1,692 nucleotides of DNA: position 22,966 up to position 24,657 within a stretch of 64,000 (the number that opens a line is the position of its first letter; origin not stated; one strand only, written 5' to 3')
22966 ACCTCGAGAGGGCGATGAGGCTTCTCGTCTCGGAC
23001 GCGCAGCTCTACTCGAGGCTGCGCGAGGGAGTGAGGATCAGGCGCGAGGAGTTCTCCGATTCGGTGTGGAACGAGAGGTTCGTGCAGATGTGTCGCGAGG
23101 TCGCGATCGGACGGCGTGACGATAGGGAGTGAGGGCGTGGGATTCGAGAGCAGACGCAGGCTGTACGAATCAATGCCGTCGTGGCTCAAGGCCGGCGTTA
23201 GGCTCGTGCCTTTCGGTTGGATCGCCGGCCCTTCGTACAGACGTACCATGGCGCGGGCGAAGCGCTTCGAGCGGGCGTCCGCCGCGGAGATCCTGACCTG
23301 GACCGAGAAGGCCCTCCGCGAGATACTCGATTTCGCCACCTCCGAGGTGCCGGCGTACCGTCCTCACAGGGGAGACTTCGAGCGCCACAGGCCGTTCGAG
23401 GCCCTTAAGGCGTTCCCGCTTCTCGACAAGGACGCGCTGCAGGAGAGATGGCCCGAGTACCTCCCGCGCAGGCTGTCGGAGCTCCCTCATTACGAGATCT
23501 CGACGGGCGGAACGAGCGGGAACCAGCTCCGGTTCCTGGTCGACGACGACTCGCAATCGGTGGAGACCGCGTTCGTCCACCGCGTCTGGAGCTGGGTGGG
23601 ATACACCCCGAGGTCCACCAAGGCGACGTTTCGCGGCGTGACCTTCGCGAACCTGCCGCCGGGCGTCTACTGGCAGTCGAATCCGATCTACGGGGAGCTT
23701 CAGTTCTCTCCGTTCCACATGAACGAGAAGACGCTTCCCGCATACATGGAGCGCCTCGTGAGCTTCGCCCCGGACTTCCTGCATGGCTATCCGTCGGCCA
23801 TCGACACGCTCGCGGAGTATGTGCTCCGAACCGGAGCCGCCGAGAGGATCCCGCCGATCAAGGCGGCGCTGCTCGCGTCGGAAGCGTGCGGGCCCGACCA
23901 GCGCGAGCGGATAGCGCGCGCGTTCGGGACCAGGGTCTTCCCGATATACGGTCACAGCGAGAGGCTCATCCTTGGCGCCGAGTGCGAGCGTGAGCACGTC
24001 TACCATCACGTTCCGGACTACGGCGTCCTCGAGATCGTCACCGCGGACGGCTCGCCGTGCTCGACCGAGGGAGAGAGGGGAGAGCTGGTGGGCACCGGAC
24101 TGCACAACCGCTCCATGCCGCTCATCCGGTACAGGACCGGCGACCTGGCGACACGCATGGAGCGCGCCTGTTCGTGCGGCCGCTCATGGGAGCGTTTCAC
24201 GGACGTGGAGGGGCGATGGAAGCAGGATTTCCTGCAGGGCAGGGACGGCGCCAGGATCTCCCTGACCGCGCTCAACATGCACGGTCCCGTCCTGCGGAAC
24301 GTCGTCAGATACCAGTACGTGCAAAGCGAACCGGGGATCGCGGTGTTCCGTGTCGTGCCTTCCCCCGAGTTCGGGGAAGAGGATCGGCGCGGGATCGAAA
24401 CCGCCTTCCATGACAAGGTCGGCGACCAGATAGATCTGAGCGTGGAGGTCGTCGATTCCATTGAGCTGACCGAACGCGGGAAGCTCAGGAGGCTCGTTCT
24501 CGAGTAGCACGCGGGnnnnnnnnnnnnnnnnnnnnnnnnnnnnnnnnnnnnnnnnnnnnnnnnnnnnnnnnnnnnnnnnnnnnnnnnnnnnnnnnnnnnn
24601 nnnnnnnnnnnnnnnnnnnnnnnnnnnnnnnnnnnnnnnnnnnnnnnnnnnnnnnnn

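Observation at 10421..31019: Wzx/Wzy exopolysaccharide locus predicting a glycosaminoglycan-like, C5-epimerised and possibly amide-decorated polymer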

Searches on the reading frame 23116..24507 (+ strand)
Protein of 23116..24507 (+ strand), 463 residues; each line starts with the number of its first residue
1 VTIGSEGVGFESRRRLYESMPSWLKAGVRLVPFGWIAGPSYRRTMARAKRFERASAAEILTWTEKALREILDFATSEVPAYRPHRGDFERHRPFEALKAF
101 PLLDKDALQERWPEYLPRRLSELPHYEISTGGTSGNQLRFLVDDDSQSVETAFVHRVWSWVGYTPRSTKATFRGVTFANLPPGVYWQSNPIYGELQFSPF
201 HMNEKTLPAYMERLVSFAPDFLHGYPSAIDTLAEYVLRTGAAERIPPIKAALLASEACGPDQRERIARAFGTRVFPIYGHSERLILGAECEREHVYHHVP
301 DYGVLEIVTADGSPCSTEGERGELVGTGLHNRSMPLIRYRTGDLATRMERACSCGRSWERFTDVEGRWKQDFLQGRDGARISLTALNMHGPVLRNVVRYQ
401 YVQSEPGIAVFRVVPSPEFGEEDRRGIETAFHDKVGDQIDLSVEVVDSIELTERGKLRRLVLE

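Call 4: search_protein_families(library=pfam, proteins=[window:23116-24507:+], max_evalue=0.01)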
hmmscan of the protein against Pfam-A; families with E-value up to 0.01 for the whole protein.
window:23116-24507:+ (463 aa): 0 families

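Call 6: search_protein_families(library=ncbifam, proteins=[window:23116-24507:+], max_evalue=0.01)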
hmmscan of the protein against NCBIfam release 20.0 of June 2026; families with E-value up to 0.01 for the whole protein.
window:23116-24507:+ (463 aa): 7 families
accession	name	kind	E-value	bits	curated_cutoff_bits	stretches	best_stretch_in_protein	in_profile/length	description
NF045666.1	DVU1553_fam_AMP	equivalog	1.2e-35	123.2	300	2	201-367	165-330/331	DVU_1553 family AMP-dependent CoA ligase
NF053551.1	FlxY_rubin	equivalog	6.3e-25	87.8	520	1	263-370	219-325/424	flexirubin biosynthesis putative acyl-CoA ligase FlxY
NF041878.1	paak_haloarch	equivalog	2.4e-21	75.8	700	1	51-369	5-326/427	phenylacetate--CoA ligase PaaK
TIGR02155.1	PA_CoA_ligase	equivalog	8.2e-18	64.1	646.3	1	216-368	165-317/422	phenylacetate--CoA ligase PaaK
NF041217.1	BagE_FevW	exception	2.8e-08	33.2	800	1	242-371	188-314/424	bagremycin/ferroverdin synthetase BagE/FevW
TIGR02304.1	aden_form_hyp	equivalog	5.3e-05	22.4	251.9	1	211-372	180-330/430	F390 synthetase-related protein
TIGR03335.1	F390_ftsA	equivalog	7.3e-05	21.6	458.7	1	244-363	202-325/445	coenzyme F390 synthetase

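Call 18: search_solved_structures(query=window:23116-24507:+, max_evalue=0.01, show_alignments=1)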
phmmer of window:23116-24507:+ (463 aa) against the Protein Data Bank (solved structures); distinct sequences matched with E-value up to 0.01: 8.
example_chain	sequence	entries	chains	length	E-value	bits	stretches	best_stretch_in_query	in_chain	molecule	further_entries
4r1l_A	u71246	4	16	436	2.7e-17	65.9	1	215-372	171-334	Phenylacetate-coenzyme A ligase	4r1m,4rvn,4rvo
2y27_A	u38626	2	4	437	1.5e-09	40.4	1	212-385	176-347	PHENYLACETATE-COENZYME A LIGASE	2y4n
9s3l_A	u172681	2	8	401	1.1e-08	37.5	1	214-356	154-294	Phenylacetate-CoA ligase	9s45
2y4o_A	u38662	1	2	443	2.6e-07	33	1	211-367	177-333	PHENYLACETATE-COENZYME A LIGASE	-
6wuq_A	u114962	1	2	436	4.1e-06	29.1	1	226-357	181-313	AjiA1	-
6siw_A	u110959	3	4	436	1.1e-05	27.6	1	243-356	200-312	PaaK-like ligase (AMP-dependent synthetase and ligase) | AMP-dependent synthetase and ligase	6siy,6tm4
6siw_B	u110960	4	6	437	1.1e-05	27.6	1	243-356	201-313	PaaK-like ligase (AMP-dependent synthetase and ligase) | AMP-dependent synthetase and ligase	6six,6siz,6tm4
6hdw_A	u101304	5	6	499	0.0011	21.1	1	87-368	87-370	2-hydroxyisobutyryl-CoA synthetase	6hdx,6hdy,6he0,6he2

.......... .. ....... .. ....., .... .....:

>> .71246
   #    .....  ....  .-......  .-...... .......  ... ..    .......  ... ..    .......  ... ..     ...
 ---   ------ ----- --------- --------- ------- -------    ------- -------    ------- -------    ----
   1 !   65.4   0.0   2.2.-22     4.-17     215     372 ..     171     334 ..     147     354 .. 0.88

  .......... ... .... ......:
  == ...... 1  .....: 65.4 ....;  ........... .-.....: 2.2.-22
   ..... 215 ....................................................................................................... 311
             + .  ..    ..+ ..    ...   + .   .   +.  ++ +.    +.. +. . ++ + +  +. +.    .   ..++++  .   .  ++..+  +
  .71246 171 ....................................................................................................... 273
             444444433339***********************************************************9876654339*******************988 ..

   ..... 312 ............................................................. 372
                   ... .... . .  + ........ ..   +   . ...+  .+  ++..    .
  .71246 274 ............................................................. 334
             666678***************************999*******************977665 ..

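Call 33: find_homologous_proteins(query=window:23116-24507:+, max_evalue=0.00001)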
Query window:23116-24507:+ (463 aa): 805 proteins with E <= 0.00001 among 8000 candidates; the best 120 are listed.
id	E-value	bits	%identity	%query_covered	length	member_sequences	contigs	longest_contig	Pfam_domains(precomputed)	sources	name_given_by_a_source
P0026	0.0e+0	1032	100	96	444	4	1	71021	PF27533.1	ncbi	-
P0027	2.1e-247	840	80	98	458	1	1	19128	-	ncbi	-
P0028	1.4e-243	827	78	98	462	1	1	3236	PF27533.1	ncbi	-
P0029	3.4e-233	793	76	98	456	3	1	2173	PF27533.1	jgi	-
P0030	2.8e-227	773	75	98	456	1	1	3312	PF27533.1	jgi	jgi:phenylacetate-CoA ligase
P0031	2.2e-222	757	72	98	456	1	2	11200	PF27533.1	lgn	-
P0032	3.7e-210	717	68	98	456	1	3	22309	PF27533.1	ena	-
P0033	8.8e-201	686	66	98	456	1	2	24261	PF27533.1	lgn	-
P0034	2.6e-197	674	66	98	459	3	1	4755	PF27533.1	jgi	-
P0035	2.9e-196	671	64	98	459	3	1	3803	PF27533.1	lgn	-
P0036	2.1e-194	665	63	98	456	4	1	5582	PF27533.1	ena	-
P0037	2.4e-193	661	76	85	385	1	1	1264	PF27533.1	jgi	jgi:phenylacetate-CoA ligase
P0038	5.6e-190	650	62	98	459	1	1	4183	PF27533.1,PF00501.35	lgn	-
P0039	9.6e-189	646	62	98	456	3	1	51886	PF27533.1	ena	-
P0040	1.1e-188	646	61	98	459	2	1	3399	PF27533.1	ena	-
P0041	3.5e-188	644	62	98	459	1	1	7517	PF27533.1,PF00501.35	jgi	-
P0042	5.1e-188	644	60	98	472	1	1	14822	PF27533.1,PF00501.35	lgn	-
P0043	1.5e-187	642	62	98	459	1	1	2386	PF27533.1,PF00501.35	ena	-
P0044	2.0e-187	642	62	98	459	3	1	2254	PF27533.1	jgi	jgi:phenylacetate-CoA ligase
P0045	2.9e-187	641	62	98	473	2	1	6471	PF27533.1,PF00501.35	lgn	-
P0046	5.0e-187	641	62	98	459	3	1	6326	PF27533.1,PF00501.35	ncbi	-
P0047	7.8e-187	640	62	98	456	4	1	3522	PF27533.1,PF00501.35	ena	-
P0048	9.7e-187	640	62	98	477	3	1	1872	PF27533.1,PF00501.35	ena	-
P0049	1.3e-186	639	62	98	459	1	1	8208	PF27533.1,PF00501.35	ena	-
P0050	2.7e-186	638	61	98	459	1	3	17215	PF27533.1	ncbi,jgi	-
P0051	1.1e-185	636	62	98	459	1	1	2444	PF27533.1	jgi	-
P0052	1.1e-185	636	62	98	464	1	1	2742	PF27533.1,PF00501.35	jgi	-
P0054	4.0e-185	634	61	98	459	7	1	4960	PF27533.1,PF00501.35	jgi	jgi:phenylacetate-CoA ligase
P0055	9.0e-185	633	61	98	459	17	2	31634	PF27533.1,PF00501.35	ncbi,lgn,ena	-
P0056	2.4e-184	632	63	97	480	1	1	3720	PF27533.1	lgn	-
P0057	5.2e-184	631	60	98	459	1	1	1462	PF27533.1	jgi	jgi:phenylacetate-CoA ligase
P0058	6.8e-184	630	63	97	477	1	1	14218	PF27533.1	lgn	-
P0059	1.3e-183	629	60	98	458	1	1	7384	PF27533.1,PF00501.35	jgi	jgi:phenylacetate-CoA ligase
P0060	1.8e-183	629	61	98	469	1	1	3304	PF27533.1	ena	-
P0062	5.9e-183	627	61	98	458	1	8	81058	PF27533.1,PF00501.35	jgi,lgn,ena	-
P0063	6.9e-183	627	61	98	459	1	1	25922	PF27533.1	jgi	jgi:phenylacetate-CoA ligase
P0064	9.4e-183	626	60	98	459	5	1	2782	PF27533.1,PF00501.35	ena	-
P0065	2.2e-182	625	60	98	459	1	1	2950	PF27533.1,PF00501.35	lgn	-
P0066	3.3e-182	625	58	98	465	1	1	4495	PF27533.1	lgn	-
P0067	9.4e-182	623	58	98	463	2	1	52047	PF27533.1,PF00501.35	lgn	-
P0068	1.1e-181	623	61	97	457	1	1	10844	PF27533.1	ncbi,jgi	-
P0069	1.4e-181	623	58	98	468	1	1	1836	PF27533.1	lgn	-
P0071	2.4e-181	622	59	99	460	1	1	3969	PF27533.1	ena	-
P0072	2.9e-181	621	61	97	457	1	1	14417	PF27533.1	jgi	jgi:phenylacetate-CoA ligase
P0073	3.0e-181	621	59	98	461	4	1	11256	PF27533.1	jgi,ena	jgi:phenylacetate-CoA ligase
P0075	3.9e-181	621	58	98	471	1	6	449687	PF27533.1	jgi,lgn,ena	-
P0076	1.2e-180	619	62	97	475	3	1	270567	PF27533.1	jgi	-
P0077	2.0e-180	619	59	98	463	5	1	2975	PF27533.1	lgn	-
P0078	3.4e-180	618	59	98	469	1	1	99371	PF27533.1,PF00501.35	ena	-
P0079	5.4e-180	617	62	98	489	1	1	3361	PF27533.1,PF00501.35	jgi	jgi:phenylacetate-CoA ligase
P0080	7.2e-180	617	59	98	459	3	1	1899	PF27533.1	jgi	jgi:phenylacetate-CoA ligase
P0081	1.1e-179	616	58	98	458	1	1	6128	PF27533.1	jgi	jgi:phenylacetate-CoA ligase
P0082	1.1e-179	616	61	98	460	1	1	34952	PF27533.1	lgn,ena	-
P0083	2.1e-179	615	58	98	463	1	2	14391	PF27533.1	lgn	-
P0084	3.2e-179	615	59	98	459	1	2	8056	PF27533.1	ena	-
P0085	3.3e-179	615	62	94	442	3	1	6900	PF27533.1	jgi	jgi:phenylacetate-CoA ligase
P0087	1.0e-178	613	59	98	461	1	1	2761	PF27533.1,PF00501.35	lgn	-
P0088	2.0e-178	612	59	98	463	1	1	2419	PF27533.1,PF00501.35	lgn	-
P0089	2.7e-178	612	58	98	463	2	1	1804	PF27533.1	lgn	-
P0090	2.9e-178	612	58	98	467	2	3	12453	PF27533.1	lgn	-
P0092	7.1e-178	610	59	98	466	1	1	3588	PF27533.1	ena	-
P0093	7.5e-178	610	58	98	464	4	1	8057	PF27533.1,PF00501.35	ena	-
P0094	8.7e-178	610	59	97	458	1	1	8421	PF27533.1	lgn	-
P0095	1.1e-177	610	58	98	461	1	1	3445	PF27533.1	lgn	-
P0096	1.1e-177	610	58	98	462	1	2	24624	PF27533.1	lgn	-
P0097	1.2e-177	610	58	98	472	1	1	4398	PF27533.1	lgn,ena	-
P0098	1.2e-177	610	59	98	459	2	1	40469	PF27533.1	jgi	-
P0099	2.6e-177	608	58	97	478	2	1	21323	PF27533.1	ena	-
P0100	6.8e-177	607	57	98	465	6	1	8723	PF27533.1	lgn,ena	-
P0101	9.5e-177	607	57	98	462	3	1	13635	PF27533.1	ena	-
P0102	1.1e-176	606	59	98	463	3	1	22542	PF27533.1,PF00501.35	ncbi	-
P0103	1.1e-176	606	58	98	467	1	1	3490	PF27533.1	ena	-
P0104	1.8e-176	606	58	98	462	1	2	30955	PF27533.1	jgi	jgi:phenylacetate-CoA ligase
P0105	2.4e-176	605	57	98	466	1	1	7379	PF27533.1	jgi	-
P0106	2.7e-176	605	57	98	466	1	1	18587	PF27533.1,PF00501.35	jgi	jgi:phenylacetate-CoA ligase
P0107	2.9e-176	605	58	98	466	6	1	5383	PF27533.1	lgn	-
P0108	4.9e-176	604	57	98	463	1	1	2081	PF27533.1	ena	-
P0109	7.6e-176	604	60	98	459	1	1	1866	PF27533.1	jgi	jgi:phenylacetate-CoA ligase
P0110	2.8e-175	602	56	99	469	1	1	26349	PF27533.1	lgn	-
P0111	3.6e-175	601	57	98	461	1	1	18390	PF27533.1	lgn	-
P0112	7.5e-175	600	56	98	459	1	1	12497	PF27533.1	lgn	-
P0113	9.2e-175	600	56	98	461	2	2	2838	PF27533.1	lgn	-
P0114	1.3e-174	600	57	97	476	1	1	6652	PF27533.1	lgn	-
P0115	1.5e-174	599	57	98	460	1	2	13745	PF27533.1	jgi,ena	jgi:phenylacetate-CoA ligase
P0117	2.5e-174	599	57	98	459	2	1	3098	PF27533.1,PF00501.35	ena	-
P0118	3.0e-174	598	57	98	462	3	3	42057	PF27533.1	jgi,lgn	-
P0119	3.2e-174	598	57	98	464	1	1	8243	PF27533.1,PF00501.35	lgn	-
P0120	3.9e-174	598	58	97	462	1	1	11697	PF27533.1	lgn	-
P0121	3.9e-174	598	58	98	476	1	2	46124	PF27533.1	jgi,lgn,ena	-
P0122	4.5e-174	598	55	98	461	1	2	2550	PF27533.1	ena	-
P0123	5.0e-174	598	58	97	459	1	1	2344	PF27533.1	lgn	-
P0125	7.5e-174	597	57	98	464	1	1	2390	PF27533.1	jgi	-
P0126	1.1e-173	597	57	98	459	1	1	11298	PF27533.1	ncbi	-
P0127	1.4e-173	596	57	98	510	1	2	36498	PF27533.1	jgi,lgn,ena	-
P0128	2.6e-173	595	56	98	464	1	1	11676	PF27533.1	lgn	-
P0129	2.6e-173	595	57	98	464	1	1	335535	PF27533.1,PF00501.35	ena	-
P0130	2.7e-173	595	57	98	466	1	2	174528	PF27533.1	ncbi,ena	-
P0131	3.0e-173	595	56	97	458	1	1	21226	PF27533.1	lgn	-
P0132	3.2e-173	595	56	98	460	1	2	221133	PF27533.1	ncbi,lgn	-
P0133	3.7e-173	595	57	97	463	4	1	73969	PF27533.1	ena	-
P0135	1.2e-172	593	56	98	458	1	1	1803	PF27533.1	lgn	-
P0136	2.5e-172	592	57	98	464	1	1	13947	PF27533.1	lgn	-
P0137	3.0e-172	592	56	97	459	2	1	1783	PF27533.1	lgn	-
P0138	3.3e-172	592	56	98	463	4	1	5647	PF27533.1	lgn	-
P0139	5.1e-172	591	56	97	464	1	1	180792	PF27533.1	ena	-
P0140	5.4e-172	591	59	92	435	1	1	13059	PF27533.1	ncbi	-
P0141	6.3e-172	591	59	92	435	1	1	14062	PF27533.1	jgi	-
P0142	8.1e-172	590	57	98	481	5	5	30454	PF27533.1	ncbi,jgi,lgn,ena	-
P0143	9.2e-172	590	57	98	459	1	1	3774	PF27533.1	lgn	-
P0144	1.3e-171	590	56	98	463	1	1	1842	PF27533.1,PF00501.35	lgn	-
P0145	1.6e-171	589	56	98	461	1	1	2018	PF27533.1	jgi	jgi:phenylacetate-CoA ligase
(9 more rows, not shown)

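Call 34: find_encoding_contigs(protein=P0132, flank=10000, max_places=2)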
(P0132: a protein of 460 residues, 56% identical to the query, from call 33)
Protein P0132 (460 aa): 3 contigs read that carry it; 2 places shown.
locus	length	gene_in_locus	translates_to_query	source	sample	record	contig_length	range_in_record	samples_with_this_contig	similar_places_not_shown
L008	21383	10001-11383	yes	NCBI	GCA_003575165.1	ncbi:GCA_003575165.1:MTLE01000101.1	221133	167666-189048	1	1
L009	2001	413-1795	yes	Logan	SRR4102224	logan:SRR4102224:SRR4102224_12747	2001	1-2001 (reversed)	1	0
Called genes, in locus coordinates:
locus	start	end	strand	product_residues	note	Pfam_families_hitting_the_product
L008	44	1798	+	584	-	PF22680:Glyco_hydro_123_N_2 (weak)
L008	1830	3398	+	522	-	PF01943:Polysacc_synt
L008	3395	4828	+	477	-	PF13183:Fer4_8 (faint), PF04422:FrhB_FdhB_N, PF04432:FrhB_FdhB_C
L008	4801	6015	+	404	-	PF04230:PS_pyruv_trans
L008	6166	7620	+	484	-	-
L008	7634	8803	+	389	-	PF13439:Glyco_transf_4, PF13579:Glyco_trans_4_4, PF20706:GT4-conflict, PF00534:Glycos_transf_1, PF13692:Glyco_trans_1_4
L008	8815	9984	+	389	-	PF00534:Glycos_transf_1, PF13692:Glyco_trans_1_4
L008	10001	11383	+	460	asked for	PF27533:CapK_C (weak)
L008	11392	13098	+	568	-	PF16889:Hepar_II_III_N, PF07940:Hepar_II_III_C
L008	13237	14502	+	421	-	PF13439:Glyco_transf_4, PF13579:Glyco_trans_4_4, PF00534:Glycos_transf_1, PF13692:Glyco_trans_1_4, PF13524:Glyco_trans_1_2 (weak)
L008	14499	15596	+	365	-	PF02350:Epimerase_2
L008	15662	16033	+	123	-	-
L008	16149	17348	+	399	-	PF02518:HATPase_c (weak)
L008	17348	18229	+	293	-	-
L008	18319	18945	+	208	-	-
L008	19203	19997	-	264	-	PF03781:FGE-sulfatase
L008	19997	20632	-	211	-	-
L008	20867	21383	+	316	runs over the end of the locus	PF09721:Exosortase_EpsH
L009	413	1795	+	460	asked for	PF27533:CapK_C (weak)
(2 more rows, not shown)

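Call 35: find_encoding_contigs(protein=P0130, flank=10000, max_places=2)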
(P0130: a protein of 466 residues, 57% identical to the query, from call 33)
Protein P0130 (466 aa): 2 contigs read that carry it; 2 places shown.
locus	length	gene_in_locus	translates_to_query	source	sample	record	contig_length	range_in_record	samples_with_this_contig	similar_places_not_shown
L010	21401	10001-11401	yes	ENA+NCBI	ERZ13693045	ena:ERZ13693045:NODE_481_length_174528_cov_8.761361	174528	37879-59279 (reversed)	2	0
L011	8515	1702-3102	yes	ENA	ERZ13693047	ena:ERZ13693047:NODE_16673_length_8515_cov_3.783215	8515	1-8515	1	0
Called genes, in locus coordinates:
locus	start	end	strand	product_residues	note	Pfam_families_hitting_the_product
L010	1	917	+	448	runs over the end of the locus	PF02350:Epimerase_2, PF13579:Glyco_trans_4_4 (weak)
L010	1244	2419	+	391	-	-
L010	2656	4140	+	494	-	PF01943:Polysacc_synt, PF13440:Polysacc_synt_3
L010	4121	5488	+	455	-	-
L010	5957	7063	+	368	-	PF13439:Glyco_transf_4, PF00534:Glycos_transf_1, PF13692:Glyco_trans_1_4, PF13524:Glyco_trans_1_2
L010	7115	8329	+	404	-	PF00534:Glycos_transf_1, PF13692:Glyco_trans_1_4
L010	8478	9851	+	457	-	PF04015:DUF362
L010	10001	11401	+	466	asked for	PF27533:CapK_C (weak)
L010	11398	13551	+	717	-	PF13602:ADH_zinc_N_2 (faint), PF08240:ADH_N (faint), PF16912:Glu_dehyd_C (faint), PF00107:ADH_zinc_N, PF03447:NAD_binding_3 (faint), PF01408:GFO_IDH_MocA, PF22725:GFO_IDH_MocA_C3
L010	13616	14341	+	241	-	PF13489:Methyltransf_23, PF13847:Methyltransf_31, PF08241:Methyltransf_11, PF08242:Methyltransf_12, PF13649:Methyltransf_25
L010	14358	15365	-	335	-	PF01073:3Beta_HSD, PF01370:Epimerase, PF04321:RmlD_sub_bind, PF07993:NAD_binding_4, PF13460:NAD_binding_10 (weak), PF16363:GDP_Man_Dehyd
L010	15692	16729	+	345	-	PF00195:Chal_sti_synt_N (faint), PF08545:ACP_syn_III, PF08541:ACP_syn_III_C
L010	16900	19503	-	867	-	PF04932:Wzy_C, PF13428:TPR_14 (faint)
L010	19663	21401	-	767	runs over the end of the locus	PF02706:Wzz (weak), PF01656:CbiA, PF10609:ParA, PF13614:AAA_31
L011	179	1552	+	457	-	PF04015:DUF362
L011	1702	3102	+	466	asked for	PF27533:CapK_C (weak)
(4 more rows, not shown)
